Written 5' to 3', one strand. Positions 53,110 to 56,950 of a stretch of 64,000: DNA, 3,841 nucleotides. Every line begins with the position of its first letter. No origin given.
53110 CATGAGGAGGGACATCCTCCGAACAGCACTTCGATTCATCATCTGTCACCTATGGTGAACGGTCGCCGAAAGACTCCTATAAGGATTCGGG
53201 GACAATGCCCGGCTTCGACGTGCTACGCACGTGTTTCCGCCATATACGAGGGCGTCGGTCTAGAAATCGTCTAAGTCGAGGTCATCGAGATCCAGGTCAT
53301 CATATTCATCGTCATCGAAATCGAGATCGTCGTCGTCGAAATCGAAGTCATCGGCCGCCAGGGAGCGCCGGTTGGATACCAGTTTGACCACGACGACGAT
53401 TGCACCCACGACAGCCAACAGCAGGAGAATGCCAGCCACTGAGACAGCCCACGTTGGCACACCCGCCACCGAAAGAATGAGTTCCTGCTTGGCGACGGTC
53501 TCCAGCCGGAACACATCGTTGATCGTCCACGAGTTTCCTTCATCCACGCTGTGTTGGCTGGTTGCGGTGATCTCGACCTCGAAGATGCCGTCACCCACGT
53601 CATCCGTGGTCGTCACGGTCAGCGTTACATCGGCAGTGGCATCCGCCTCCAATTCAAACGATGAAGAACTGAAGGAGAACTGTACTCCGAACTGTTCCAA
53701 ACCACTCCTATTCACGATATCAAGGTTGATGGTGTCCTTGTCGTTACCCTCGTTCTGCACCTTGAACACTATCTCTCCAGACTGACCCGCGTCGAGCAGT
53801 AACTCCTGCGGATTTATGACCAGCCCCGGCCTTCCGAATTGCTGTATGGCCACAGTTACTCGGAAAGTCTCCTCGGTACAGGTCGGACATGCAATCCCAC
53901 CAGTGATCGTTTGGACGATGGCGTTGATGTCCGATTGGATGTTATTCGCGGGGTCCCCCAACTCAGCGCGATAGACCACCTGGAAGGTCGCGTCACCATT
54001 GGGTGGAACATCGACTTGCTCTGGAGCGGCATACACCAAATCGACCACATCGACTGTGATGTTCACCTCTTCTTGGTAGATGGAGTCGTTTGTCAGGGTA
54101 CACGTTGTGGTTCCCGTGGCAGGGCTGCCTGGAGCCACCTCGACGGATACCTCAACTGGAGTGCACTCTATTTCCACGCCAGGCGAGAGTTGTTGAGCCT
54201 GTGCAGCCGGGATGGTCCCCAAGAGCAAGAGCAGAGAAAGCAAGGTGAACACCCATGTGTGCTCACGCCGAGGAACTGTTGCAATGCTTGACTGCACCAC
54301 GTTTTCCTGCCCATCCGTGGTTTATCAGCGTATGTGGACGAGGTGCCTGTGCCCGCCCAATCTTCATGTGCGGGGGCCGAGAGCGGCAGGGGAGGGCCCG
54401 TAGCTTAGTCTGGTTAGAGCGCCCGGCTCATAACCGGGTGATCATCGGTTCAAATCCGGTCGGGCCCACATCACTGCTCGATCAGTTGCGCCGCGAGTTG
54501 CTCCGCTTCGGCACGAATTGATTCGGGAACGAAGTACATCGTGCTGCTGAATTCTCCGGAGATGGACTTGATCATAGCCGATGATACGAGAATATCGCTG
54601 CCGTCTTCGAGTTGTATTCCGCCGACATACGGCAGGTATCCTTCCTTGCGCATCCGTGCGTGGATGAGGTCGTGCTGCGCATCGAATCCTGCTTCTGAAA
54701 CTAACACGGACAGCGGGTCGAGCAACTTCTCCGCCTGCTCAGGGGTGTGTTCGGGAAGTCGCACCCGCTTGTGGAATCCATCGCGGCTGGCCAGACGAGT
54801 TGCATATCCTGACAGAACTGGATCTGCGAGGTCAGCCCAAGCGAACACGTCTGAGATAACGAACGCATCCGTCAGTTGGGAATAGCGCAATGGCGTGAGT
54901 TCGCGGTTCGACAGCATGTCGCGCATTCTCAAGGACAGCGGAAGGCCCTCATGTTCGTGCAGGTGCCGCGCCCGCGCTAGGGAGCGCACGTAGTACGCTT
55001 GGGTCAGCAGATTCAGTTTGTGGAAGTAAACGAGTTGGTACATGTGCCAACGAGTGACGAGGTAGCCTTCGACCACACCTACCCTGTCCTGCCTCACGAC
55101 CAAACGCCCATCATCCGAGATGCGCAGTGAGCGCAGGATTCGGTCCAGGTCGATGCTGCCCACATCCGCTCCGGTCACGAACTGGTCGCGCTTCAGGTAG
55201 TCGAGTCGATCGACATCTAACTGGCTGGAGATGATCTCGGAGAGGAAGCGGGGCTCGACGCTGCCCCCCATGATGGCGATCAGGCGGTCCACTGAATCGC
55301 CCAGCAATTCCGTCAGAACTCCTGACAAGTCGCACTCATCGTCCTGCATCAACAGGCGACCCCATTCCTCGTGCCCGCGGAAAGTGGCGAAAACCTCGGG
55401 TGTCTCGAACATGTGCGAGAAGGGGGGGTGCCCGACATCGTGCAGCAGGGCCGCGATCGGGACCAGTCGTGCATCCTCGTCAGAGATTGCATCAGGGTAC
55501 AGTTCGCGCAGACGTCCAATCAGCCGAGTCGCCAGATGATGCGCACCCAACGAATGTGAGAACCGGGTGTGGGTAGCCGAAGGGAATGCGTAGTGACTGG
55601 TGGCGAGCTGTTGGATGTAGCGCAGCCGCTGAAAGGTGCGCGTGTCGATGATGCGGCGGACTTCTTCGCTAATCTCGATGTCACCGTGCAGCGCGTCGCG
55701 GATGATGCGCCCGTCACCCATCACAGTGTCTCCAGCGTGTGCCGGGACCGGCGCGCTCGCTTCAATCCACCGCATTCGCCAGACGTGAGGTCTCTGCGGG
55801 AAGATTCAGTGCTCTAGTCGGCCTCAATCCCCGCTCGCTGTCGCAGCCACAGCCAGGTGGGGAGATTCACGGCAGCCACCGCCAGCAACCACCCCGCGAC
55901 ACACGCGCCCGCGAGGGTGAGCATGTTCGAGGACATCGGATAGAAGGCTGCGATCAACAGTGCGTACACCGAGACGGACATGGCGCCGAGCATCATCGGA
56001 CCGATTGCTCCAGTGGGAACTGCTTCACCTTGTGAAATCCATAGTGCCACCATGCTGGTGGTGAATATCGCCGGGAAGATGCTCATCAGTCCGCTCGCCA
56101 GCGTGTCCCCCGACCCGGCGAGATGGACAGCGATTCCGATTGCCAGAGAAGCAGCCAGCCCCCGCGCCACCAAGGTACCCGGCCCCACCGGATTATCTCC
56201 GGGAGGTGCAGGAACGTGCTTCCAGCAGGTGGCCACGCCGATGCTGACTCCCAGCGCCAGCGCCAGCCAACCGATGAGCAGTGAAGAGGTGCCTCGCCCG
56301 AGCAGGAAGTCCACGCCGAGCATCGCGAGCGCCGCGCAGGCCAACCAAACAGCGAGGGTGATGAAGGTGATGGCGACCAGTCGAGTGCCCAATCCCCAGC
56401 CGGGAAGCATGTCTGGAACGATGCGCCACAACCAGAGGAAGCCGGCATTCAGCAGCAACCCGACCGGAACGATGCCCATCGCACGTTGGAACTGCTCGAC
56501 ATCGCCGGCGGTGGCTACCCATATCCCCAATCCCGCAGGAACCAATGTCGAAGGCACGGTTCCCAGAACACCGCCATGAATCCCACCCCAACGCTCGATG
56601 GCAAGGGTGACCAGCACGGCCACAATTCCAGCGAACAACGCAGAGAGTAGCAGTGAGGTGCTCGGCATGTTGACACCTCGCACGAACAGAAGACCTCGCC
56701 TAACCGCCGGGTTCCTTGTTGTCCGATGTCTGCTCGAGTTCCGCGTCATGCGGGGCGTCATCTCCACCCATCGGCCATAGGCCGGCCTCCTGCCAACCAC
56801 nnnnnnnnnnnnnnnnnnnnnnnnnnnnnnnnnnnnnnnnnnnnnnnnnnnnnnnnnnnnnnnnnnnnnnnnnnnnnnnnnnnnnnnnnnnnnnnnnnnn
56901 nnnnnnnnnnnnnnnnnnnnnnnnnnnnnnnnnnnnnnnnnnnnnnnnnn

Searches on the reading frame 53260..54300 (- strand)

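Call 6: search_protein_families(library=pfam, proteins=[window:53260-54300:-], max_evalue=0.001)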
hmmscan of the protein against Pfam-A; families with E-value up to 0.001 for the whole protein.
window:53260-54300:- (346 aa): 0 families

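Call 68: search_protein_families(library=pfam, proteins=[window:53260-54300:-], max_evalue=0.5)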
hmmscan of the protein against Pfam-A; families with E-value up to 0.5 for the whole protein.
window:53260-54300:- (346 aa): 6 families
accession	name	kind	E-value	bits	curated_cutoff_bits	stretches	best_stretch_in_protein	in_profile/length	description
PF11614.14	FixG_C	-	0.0014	19.3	25.6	1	179-254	37-106/119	IG-like fold at C-terminal of FixG, putative oxidoreductase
PF06280.18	fn3_5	-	0.0018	19.4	27.6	0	207-240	56-92/112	Fn3-like domain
PF00499.25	Oxidored_q3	-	0.015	15.4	33.2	1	283-302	126-145/146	NADH-ubiquinone/plastoquinone oxidoreductase chain 6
PF17800.7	NPL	-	0.02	16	23.4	0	50-85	39-73/94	Nucleoplasmin-like domain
PF13582.12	Reprolysin_3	-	0.064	14.2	22.4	1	71-142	11-86/123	Metallo-peptidase family M12B Reprolysin-like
PF19870.4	DUF6343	-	0.35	11.7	27.2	0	274-307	33-65/82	Family of unknown function (DUF6343)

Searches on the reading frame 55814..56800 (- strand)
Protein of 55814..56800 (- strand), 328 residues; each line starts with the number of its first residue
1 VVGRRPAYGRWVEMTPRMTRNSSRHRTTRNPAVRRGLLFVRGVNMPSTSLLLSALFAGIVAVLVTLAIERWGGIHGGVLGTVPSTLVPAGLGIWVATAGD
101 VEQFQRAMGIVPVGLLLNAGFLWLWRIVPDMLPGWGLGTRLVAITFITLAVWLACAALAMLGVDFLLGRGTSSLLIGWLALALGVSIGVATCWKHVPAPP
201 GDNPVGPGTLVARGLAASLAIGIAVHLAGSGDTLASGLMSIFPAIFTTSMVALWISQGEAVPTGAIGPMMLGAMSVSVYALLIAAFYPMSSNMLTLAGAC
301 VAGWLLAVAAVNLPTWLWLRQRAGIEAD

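Call 6: search_protein_families(library=pfam, proteins=[window:55814-56800:-], max_evalue=0.001)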
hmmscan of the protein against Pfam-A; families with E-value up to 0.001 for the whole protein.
window:55814-56800:- (328 aa): 0 families

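Call 68: search_protein_families(library=pfam, proteins=[window:55814-56800:-], max_evalue=0.5)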
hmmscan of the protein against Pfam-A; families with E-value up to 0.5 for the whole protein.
window:55814-56800:- (328 aa): 0 families

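Call 80: search_protein_families(library=ncbifam, proteins=[window:55814-56800:-], max_evalue=5)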
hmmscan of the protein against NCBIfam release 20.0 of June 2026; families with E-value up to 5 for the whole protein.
window:55814-56800:- (328 aa): 1 family
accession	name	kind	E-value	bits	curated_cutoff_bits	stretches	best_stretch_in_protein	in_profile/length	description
NF049939.1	HyAminethphonNHLyPbfA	equivalog_domain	0.18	10.2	525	1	217-285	128-194/442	(R)-1-hydroxy-2-aminoethylphosphonate ammonia-lyase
